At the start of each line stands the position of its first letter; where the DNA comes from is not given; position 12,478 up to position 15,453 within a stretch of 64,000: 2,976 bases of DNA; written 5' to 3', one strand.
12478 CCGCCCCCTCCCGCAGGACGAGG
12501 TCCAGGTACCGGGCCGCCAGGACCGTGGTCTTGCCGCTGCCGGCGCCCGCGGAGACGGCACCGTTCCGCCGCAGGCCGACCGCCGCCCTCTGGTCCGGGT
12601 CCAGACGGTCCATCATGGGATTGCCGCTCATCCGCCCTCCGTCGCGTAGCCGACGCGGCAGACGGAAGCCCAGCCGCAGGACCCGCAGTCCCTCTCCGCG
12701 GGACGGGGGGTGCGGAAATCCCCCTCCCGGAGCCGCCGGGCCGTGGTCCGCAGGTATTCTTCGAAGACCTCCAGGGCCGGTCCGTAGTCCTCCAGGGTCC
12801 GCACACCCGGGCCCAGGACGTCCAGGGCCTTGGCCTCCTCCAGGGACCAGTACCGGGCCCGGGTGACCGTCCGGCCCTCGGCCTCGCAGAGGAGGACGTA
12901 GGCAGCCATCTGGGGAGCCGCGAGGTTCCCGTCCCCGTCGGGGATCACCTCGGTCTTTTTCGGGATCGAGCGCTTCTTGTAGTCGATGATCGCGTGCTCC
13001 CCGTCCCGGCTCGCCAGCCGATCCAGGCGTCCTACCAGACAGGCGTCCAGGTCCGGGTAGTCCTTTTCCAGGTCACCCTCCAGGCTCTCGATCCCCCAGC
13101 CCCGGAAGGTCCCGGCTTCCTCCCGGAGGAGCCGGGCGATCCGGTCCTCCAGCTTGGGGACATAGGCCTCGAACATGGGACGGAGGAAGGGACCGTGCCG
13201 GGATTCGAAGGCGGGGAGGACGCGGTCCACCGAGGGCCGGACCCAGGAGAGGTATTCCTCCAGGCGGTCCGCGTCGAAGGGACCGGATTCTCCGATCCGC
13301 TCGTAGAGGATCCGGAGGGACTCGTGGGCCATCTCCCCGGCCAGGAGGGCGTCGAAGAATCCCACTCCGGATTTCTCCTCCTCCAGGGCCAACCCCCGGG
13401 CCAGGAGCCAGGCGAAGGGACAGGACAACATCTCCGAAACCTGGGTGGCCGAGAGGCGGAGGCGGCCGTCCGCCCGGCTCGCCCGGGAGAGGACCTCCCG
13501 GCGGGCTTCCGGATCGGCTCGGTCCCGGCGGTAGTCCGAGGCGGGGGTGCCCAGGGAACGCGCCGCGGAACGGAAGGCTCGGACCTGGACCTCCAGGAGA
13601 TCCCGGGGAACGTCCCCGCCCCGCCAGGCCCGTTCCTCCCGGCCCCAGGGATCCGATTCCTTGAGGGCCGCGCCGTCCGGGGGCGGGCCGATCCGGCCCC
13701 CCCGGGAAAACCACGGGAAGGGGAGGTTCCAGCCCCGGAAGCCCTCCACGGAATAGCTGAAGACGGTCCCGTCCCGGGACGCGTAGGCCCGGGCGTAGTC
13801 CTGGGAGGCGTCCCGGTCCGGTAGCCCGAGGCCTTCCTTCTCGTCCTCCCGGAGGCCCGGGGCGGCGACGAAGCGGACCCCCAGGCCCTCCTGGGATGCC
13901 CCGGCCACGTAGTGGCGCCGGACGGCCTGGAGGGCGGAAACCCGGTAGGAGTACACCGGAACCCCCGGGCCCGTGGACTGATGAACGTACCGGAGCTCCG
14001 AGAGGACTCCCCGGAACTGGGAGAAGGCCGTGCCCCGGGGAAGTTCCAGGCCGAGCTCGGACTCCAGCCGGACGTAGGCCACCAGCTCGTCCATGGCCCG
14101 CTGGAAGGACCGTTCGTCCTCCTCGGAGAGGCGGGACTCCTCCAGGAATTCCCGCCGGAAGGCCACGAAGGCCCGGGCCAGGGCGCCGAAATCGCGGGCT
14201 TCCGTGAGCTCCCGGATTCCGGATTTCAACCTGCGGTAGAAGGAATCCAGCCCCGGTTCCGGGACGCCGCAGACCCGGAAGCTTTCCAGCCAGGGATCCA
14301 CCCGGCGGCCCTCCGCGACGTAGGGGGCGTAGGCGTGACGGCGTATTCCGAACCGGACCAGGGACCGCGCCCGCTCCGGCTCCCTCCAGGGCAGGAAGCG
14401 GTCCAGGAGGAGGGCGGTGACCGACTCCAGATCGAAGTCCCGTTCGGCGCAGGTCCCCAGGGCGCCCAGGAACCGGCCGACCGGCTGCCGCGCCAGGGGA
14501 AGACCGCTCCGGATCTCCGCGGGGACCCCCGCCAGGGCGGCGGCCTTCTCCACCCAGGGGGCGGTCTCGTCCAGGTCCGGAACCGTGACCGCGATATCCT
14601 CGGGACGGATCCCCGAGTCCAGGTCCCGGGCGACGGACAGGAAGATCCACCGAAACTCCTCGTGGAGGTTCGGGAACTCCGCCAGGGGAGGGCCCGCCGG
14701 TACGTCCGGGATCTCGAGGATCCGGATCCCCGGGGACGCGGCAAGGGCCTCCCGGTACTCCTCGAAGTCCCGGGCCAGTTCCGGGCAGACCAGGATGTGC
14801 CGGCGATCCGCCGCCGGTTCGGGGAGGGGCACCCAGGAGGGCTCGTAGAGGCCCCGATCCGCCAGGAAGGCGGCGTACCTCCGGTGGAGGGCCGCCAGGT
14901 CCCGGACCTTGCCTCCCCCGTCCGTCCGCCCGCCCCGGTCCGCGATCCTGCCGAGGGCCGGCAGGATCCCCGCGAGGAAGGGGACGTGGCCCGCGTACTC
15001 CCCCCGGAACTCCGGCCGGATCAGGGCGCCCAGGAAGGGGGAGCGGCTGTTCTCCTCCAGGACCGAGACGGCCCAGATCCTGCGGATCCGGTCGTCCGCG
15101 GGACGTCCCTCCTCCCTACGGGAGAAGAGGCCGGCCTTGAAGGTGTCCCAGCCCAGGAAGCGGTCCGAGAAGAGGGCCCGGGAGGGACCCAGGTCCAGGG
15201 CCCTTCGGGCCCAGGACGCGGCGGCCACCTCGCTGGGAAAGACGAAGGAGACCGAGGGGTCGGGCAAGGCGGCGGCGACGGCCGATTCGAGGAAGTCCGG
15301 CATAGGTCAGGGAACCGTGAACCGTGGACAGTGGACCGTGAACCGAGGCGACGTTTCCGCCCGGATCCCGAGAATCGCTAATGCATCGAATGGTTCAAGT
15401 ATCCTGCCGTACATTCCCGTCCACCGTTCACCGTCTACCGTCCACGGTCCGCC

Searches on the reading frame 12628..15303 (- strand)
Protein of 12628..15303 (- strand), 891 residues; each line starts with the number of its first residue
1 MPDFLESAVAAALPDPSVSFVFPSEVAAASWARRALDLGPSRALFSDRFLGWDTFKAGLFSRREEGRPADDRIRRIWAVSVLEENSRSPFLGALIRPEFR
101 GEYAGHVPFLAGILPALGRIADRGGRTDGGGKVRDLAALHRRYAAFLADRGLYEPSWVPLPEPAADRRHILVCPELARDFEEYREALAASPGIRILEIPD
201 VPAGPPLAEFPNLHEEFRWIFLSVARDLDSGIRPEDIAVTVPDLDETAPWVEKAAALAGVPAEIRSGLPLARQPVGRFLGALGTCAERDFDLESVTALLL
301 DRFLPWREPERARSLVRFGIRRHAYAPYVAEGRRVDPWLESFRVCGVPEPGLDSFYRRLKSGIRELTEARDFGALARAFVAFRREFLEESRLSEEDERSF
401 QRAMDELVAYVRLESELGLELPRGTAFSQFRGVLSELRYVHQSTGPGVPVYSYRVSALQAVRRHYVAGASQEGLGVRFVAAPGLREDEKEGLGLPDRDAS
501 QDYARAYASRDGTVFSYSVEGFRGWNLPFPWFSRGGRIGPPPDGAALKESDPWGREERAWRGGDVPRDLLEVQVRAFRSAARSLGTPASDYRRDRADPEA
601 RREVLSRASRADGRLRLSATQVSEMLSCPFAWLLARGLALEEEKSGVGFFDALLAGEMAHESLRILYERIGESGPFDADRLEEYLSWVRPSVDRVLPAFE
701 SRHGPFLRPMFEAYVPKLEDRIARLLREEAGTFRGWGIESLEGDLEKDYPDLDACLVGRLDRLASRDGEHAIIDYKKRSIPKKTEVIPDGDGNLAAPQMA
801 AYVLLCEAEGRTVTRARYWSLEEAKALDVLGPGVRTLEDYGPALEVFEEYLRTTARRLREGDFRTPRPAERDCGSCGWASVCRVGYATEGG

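Call 73: search_protein_families(library=pfam, proteins=[window:12628-15303:-])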
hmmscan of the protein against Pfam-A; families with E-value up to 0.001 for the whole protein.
window:12628-15303:- (891 aa): 1 family
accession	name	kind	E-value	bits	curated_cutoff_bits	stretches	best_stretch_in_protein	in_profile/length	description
PF12705.13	PDDEXK_1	-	1.8e-29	103.9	22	1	616-883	1-247/247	PD-(D/E)XK nuclease superfamily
